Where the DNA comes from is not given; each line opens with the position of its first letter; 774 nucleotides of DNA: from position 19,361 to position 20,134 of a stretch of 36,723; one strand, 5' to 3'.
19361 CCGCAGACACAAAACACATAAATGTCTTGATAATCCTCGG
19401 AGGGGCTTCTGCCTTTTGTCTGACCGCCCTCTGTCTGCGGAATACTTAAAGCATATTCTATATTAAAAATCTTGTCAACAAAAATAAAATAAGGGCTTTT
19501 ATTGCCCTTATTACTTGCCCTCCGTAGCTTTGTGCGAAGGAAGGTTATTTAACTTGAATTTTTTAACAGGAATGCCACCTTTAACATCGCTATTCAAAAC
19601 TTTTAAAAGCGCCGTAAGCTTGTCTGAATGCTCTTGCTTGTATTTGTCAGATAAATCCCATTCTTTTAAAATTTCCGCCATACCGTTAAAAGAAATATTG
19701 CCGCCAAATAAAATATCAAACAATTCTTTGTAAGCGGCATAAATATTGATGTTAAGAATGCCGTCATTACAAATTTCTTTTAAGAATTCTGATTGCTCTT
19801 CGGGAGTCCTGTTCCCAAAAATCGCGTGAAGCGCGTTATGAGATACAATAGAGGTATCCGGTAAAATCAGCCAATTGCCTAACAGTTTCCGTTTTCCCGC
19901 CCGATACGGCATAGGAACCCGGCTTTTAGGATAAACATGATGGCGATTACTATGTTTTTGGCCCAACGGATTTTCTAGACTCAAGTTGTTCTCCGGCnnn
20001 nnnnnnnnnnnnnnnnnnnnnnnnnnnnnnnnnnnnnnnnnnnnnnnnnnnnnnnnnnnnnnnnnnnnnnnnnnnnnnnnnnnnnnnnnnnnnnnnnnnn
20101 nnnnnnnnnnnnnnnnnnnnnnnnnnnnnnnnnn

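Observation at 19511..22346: Insulated two-gene module: 782-aa HTH/wHTH-metallophosphoesterase fusion plus a small HNH-like protein, wedged between guaB and the L10 leader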

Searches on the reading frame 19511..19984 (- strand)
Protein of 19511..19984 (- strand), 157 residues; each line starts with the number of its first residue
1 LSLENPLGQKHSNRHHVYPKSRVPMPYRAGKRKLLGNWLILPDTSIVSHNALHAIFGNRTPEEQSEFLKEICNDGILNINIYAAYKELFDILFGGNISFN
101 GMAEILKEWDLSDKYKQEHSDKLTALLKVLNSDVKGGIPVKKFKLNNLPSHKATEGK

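Call 3: search_protein_families(library=pfam, proteins=[window:19511-19984:-], max_evalue=1)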
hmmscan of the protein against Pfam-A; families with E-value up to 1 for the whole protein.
window:19511-19984:- (157 aa): 0 families

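Call 4: search_protein_families(library=padloc, proteins=[window:19511-19984:-], max_evalue=1)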
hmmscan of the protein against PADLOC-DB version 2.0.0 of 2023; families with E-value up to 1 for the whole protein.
window:19511-19984:- (157 aa): 0 families
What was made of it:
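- No PADLOC hit apart from the wHTH (call 4).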

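Call 5: search_protein_families(library=ncbifam, proteins=[window:19511-19984:-], max_evalue=1)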
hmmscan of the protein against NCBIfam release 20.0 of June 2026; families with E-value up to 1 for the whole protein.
window:19511-19984:- (157 aa): 0 families

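Call 6: search_protein_families(library=phrogs, proteins=[window:19511-19984:-], max_evalue=1)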
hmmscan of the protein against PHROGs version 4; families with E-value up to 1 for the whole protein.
window:19511-19984:- (157 aa): 2 families
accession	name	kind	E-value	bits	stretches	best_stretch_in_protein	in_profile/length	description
phrog_16935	-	unknown function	0.056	14.6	1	63-94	2-30/55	-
phrog_17938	-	unknown function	0.26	12.5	1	76-130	41-90/155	-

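Call 9: search_solved_structures(query=window:19511-19984:-, max_evalue=10, show_alignments=3)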
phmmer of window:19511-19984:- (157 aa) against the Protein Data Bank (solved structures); distinct sequences matched with E-value up to 10: 1.
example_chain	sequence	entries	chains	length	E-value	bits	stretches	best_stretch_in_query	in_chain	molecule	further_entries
6v8o_D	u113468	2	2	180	0.69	13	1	19-71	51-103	Chromatin structure-remodeling complex protein RSC14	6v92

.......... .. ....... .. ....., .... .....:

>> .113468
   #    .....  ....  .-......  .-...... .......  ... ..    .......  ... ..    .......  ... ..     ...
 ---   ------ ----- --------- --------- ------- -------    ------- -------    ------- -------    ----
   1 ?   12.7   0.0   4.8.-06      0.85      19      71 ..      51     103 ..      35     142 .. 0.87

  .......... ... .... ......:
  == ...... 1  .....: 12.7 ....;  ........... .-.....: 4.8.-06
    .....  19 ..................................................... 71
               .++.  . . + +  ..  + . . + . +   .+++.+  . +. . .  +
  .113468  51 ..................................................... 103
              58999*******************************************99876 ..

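Call 12: find_homologous_proteins(query=window:19511-19984:-, max_evalue=0.001)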
Query window:19511-19984:- (157 aa): 44 proteins with E <= 0.001 among 76 candidates.
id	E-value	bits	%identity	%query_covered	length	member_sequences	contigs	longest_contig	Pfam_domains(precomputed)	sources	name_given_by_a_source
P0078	3.3e-101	354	100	100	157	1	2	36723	-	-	-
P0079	9.8e-78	277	81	96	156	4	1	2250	-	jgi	-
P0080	1.6e-77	277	81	97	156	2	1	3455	-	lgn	-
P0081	5.0e-74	265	81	94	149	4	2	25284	-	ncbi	-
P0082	8.7e-73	261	80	94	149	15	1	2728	-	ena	-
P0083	3.6e-71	256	73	100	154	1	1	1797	-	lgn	-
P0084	8.3e-71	255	76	94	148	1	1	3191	-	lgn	-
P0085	1.4e-70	254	78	94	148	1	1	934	-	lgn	-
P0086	9.5e-70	251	76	92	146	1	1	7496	-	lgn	-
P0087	1.3e-69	251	75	94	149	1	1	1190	-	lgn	-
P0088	7.3e-69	249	79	89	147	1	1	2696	-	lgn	-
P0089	3.8e-68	246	77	87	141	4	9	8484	-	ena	-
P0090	4.2e-68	246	80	87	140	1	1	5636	-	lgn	-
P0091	5.6e-68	246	76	92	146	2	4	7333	-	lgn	-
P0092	1.4e-67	244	74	94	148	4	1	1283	-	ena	-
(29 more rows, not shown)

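Call 29: search_solved_structures(query=A2, max_evalue=10, show_alignments=4)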
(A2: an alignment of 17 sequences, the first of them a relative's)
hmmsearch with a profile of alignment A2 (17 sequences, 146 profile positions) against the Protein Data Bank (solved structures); distinct sequences matched with E-value up to 10: 0.
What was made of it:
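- Closest known: HNH. Different: No PDB sequence hit with the family profile (call 29).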

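Call 30: search_protein_families(library=pfam, alignment_id=A2, max_evalue=10)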
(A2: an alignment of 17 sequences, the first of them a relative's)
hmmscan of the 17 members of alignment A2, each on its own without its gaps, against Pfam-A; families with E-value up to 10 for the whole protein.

A. member 1, P0078 (157 aa): 0 families

B. families by the number of members that match (of 17 scanned): 6 families
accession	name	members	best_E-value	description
PF25825.1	SAPC2_N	2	0.043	SAPC2 EF-hand like N-terminal domain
PF04682.17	Herpes_BTRF1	1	0.067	Herpesvirus BTRF1 protein conserved region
PF12212.14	PAZ_2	1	0.11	PAZ domain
PF21901.1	TMEM87A-B_GOLD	1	0.2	TMEM87A/B, GOLD domain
PF14356.11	DUF4403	1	0.23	Domain of unknown function (DUF4403)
PF23620.1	KIAA0319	1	0.25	KIAA0319 C-terminal domain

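Call 32: find_homologous_proteins(query=A2, max_evalue=0.01)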
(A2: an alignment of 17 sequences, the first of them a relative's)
Query A2 (17 sequences) (157 aa, profile of the alignment): 71 proteins with E <= 0.01 among 5762 candidates.
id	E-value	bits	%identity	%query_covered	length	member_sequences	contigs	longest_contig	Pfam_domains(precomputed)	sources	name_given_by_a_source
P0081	8.0e-78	277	81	94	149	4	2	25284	-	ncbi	-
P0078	1.7e-76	273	100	100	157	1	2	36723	-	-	-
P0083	5.2e-76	272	73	100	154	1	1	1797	-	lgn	-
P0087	7.4e-76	271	75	94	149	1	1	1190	-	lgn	-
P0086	1.5e-75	270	76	92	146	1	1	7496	-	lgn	-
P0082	4.6e-75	268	80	94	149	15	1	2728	-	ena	-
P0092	1.1e-74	267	74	94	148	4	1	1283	-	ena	-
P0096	1.2e-74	267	70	92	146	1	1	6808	-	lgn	-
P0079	9.8e-74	264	81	96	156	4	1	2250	-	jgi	-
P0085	2.6e-73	263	78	94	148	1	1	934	-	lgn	-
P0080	3.1e-73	262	81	97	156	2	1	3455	-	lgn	-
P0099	3.4e-73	262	73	92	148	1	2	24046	-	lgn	-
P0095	1.0e-72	261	77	88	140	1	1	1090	-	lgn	-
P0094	2.5e-72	260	73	94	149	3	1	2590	-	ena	-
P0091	3.5e-72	259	76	92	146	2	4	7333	-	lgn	-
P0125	1.9e-61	224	56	87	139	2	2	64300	-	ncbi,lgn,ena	-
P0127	2.8e-57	211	57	90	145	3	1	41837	-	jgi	-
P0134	5.8e-47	177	49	87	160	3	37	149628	-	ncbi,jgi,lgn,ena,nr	ncbi:hypothetical protein A2608_02420 [Candidatus Azambacteria bacterium RIFOXYD1_FULL_44_10]|nr:MAG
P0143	4.2e-43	165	53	69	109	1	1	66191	-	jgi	-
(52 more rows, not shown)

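Call 33: find_encoding_contigs(protein=P0134, flank=6000, max_places=3)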
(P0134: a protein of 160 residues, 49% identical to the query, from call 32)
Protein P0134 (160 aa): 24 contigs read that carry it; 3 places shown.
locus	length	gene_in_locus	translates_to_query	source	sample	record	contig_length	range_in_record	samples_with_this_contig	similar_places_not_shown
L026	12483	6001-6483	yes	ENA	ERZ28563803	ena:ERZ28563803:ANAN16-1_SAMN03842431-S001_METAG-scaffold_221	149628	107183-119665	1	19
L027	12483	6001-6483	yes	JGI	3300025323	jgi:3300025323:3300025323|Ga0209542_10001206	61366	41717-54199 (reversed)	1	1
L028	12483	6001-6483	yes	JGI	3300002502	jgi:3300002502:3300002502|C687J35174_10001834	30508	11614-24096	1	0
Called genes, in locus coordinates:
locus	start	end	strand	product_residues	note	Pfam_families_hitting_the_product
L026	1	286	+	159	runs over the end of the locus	-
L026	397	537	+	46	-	-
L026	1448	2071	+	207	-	-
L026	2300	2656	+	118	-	-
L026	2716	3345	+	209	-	PF09997:DUF2238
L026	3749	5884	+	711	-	-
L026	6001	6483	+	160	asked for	-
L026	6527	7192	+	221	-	PF01135:PCMT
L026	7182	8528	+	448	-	PF21799:MurD-like_N (weak), PF02875:Mur_ligase_C (faint), PF08245:Mur_ligase_M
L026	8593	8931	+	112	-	-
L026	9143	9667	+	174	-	PF00466:Ribosomal_L10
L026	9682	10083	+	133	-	PF16320:Ribosomal_L12_N, PF00542:Ribosomal_L12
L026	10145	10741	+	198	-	-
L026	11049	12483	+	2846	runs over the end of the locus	PF07953:Toxin_R_bind_N, PF00354:Pentaxin (faint), PF13385:Laminin_G_3, PF00041:fn3, PF17957:Big_7, PF24606:CEMIP_beta-hel, PF00041:fn3, PF13385:Laminin_G_3, +4 more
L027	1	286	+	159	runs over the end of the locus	-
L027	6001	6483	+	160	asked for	-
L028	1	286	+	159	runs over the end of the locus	-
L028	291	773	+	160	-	PF01844:HNH (weak)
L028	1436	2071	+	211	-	-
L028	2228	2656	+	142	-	-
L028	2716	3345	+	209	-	PF09997:DUF2238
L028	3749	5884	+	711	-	-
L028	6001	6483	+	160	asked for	-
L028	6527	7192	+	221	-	PF01135:PCMT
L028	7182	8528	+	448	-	PF21799:MurD-like_N (weak), PF02875:Mur_ligase_C (faint), PF08245:Mur_ligase_M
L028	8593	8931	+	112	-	-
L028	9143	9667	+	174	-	PF00466:Ribosomal_L10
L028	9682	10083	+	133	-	PF16320:Ribosomal_L12_N, PF00542:Ribosomal_L12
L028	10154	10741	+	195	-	-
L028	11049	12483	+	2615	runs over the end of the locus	?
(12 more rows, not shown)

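Call 34: find_encoding_contigs(protein=P0143, flank=6000, max_places=2)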
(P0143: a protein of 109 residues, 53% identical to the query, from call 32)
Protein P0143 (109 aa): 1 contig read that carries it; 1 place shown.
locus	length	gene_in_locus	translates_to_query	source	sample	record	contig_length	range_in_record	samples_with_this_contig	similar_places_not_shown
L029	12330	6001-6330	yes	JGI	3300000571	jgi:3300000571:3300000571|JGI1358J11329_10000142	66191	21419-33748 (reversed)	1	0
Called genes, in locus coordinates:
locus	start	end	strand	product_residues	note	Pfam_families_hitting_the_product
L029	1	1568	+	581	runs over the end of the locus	PF00069:Pkinase (faint)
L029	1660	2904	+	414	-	PF17767:NAPRTase_N, PF04095:NAPRTase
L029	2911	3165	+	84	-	PF00478:IMPDH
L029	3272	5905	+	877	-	-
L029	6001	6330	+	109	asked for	-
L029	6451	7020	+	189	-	PF00466:Ribosomal_L10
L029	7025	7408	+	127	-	PF16320:Ribosomal_L12_N, PF00542:Ribosomal_L12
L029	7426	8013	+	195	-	-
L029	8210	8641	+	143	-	PF02381:MraZ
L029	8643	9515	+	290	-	PF01795:Methyltransf_5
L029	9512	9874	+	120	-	-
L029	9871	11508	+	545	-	PF03717:PBP_dimer, PF00905:Transpeptidase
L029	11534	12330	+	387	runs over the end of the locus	PF01820:Dala_Dala_lig_N, PF02786:CPSase_L_D2 (faint), PF07478:Dala_Dala_lig_C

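Call 35: find_encoding_contigs(protein=P0127, flank=6000, max_places=2)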
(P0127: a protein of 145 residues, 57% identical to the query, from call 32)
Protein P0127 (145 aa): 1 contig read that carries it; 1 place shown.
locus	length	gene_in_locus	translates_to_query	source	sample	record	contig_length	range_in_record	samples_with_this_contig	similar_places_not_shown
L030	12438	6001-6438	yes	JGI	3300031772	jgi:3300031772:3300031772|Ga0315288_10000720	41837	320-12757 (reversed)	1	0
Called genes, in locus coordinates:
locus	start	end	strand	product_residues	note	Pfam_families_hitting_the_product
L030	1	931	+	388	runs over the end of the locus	PF00180:Iso_dh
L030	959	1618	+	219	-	PF01746:tRNA_m1G_MT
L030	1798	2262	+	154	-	-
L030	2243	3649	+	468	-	PF00890:FAD_binding_2 (faint), PF01266:DAO (faint), PF03486:HI0933_like (faint), PF07992:Pyr_redox_2 (faint), PF21688:FAD-depend_C (weak)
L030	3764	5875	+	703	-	-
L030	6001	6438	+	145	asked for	-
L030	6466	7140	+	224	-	PF01135:PCMT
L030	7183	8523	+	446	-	PF21799:MurD-like_N (weak), PF08245:Mur_ligase_M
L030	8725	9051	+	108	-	-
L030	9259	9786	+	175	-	PF00466:Ribosomal_L10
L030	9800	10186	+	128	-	PF16320:Ribosomal_L12_N, PF00542:Ribosomal_L12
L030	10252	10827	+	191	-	-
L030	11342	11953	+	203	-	PF01230:HIT (weak)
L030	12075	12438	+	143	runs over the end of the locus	PF02381:MraZ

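Call 36: find_encoding_contigs(protein=P0125, flank=6000, max_places=2)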
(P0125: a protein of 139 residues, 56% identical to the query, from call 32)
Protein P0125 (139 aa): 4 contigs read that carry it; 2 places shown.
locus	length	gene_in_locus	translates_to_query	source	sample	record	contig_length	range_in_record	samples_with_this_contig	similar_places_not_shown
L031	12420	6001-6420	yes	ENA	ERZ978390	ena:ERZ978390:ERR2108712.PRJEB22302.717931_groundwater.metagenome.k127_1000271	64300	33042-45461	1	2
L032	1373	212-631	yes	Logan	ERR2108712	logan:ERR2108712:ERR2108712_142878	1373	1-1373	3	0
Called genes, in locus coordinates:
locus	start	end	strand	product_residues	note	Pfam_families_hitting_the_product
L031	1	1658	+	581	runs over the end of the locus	PF00069:Pkinase (faint)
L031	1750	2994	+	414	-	PF17767:NAPRTase_N, PF04095:NAPRTase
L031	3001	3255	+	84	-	PF00478:IMPDH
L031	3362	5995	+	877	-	-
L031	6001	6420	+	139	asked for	-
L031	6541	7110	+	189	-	PF00466:Ribosomal_L10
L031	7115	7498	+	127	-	PF16320:Ribosomal_L12_N, PF00542:Ribosomal_L12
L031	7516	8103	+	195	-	-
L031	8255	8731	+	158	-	PF02381:MraZ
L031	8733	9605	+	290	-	PF01795:Methyltransf_5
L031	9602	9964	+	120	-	-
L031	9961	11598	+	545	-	PF03717:PBP_dimer, PF00905:Transpeptidase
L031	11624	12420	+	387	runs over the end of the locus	PF01820:Dala_Dala_lig_N, PF02786:CPSase_L_D2 (faint), PF07478:Dala_Dala_lig_C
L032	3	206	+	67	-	?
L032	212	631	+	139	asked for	-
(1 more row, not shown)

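Call 40: search_protein_families(library=pfam, proteins=[L026:3749-5884:+, L030:3764-5875:+, L028:291-773:+, L026:6001-6483:+], max_evalue=1)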
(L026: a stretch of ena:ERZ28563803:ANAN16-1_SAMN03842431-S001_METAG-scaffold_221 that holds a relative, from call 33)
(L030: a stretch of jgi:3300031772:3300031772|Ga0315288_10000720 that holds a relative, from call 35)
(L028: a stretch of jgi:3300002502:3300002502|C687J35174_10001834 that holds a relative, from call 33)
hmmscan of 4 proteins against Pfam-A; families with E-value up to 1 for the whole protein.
L026:3749-5884:+ (711 aa): 3 families
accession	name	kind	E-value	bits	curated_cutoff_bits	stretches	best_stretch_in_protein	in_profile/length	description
PF03180.19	Lipoprotein_9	-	0.012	15.2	27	1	329-357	20-48/236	NlpA lipoprotein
PF21982.2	RecX_HTH1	-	0.059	13.8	26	1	369-387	6-24/40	RecX, first three-helix domain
PF21476.4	PF0610-like_N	-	0.14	12.8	33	1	369-397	7-35/50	PF0610-like, N-terminal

L030:3764-5875:+ (703 aa): 1 family
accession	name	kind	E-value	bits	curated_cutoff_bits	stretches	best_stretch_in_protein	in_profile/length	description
PF00149.33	Metallophos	-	0.08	13.8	21.5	1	490-608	60-186/191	Calcineurin-like phosphoesterase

L028:291-773:+ (160 aa): 6 families
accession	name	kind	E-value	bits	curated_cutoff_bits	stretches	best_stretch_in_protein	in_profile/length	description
PF01844.29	HNH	-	1.3e-05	25.7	21.4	1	90-133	1-42/47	HNH endonuclease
PF13392.12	HNH_3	-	0.00076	19.5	24.8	1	106-127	16-39/46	HNH endonuclease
PF13391.12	HNH_2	-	0.032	14.5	21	1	101-134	24-57/66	HNH endonuclease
PF15234.11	LAT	-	0.034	14.4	27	1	7-43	8-43/236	Linker for activation of T-cells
PF03892.19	NapB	-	0.038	14.5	25.1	1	81-135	58-114/127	Nitrate reductase cytochrome c-type subunit (NapB)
PF23551.1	Zn_ribbon_20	-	0.057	13.9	27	1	123-132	20-29/35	Zinc beta-ribbon domain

L026:6001-6483:+ (160 aa): 2 families
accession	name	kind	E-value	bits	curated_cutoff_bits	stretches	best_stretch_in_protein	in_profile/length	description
PF18570.6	Nup54_57_C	-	0.14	12.2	25.6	0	75-86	12-23/29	NUP57/Nup54 C-terminal domain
PF07261.16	DnaB_2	-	0.16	12.1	22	1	65-123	4-59/74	Replication initiation and membrane attachment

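Call 60: find_related_loci(query=A2, collection=viral_contigs, flank=3000)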
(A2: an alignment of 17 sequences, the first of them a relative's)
Query A2 (157 aa) in viral_contigs; peptide patterns used: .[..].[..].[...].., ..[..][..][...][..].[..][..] (x = any residue, [..] = any of these).
42 stretches matched a pattern, but none encodes a relative of the query by tblastn (E <= 1e-3).

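Call 68: search_protein_families(library=phrogs, alignment_id=A2, max_evalue=10)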
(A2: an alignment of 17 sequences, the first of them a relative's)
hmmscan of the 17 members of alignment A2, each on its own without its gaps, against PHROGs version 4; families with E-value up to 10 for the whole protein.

A. member 1, P0078 (157 aa): 2 families
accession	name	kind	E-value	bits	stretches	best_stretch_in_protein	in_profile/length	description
phrog_16935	-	unknown function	0.056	14.6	1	63-94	2-30/55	-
phrog_17938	-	unknown function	0.26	12.5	1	76-130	41-90/155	-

B. families by the number of members that match (of 17 scanned): 6 families
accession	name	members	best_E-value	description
phrog_16935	-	7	0.0014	-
phrog_17938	-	3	0.048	-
phrog_33688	-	1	0.069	-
phrog_29642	-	1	0.079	-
phrog_29230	-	1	0.13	-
phrog_36225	-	1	0.44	transcriptional regulator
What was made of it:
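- Tried and rejected: PHROGs gave nothing meaningful (calls 6, 68). Pfam and PHROGs were also run on all 17 aligned members (calls 30, 68).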

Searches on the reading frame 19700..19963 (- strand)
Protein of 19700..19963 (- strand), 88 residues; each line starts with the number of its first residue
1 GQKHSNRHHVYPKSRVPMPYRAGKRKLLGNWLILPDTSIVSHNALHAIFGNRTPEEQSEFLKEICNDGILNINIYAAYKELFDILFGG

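Call 61: search_dna_similar(query=window:19700-19963:-, collection=phages, mode=protein, max_evalue=10, max_rows=15)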
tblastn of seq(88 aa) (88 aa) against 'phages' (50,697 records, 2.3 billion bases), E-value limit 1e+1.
Records with a match: 8; places in all: 8; records where one place covers at least 80% of the query: 0.
Best place of each record, by identity: <60% 8.
By first word of the organism name: Aeromonas 4; Erwinia 2; phage 1; Mycobacterium 1.
By host as written in the record: Erwinia amylovora 2; Aeromonas salmonicida 2; Aeromonas dhakensis 1; - 1; Aeromonas hydrophila BIOTECH 10089 1; Mycobacterium smegmatis mc(2)155 1.
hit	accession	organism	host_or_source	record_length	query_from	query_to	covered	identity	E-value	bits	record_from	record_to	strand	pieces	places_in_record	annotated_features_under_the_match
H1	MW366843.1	Erwinia phage pEa_SNUABM_5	Erwinia amylovora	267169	12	67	64%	31.0%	9e+0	30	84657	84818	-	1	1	putative dTMP kinase | hypothetical protein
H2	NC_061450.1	Erwinia phage pEa_SNUABM_5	Erwinia amylovora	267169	12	67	64%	31.0%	9e+0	30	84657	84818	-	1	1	putative dTMP kinase | hypothetical protein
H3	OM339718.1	Aeromonas phage P19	Aeromonas dhakensis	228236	30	75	52%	36.2%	8e+0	30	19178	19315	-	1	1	putative DNA helicase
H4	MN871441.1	Aeromonas phage AsSzw2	Aeromonas salmonicida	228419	30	75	52%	36.2%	8e+0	30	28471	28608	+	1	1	record has no annotation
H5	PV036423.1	phage NatCom_17901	human feces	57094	2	56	63%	29.0%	6e-1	34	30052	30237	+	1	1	hypothetical protein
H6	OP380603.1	Aeromonas phage avDM9-HANS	Aeromonas hydrophila BIOTECH 10089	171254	3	48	52%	34.0%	6e+0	30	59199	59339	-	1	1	long-tail fiber proximal subunit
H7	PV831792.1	Aeromonas phage AS4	Aeromonas salmonicida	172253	3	48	52%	34.0%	6e+0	30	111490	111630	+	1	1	hypothetical protein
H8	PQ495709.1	Mycobacterium phage Nadezda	Mycobacterium smegmatis mc(2)155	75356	15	45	35%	50.0%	4e+0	31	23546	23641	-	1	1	minor tail protein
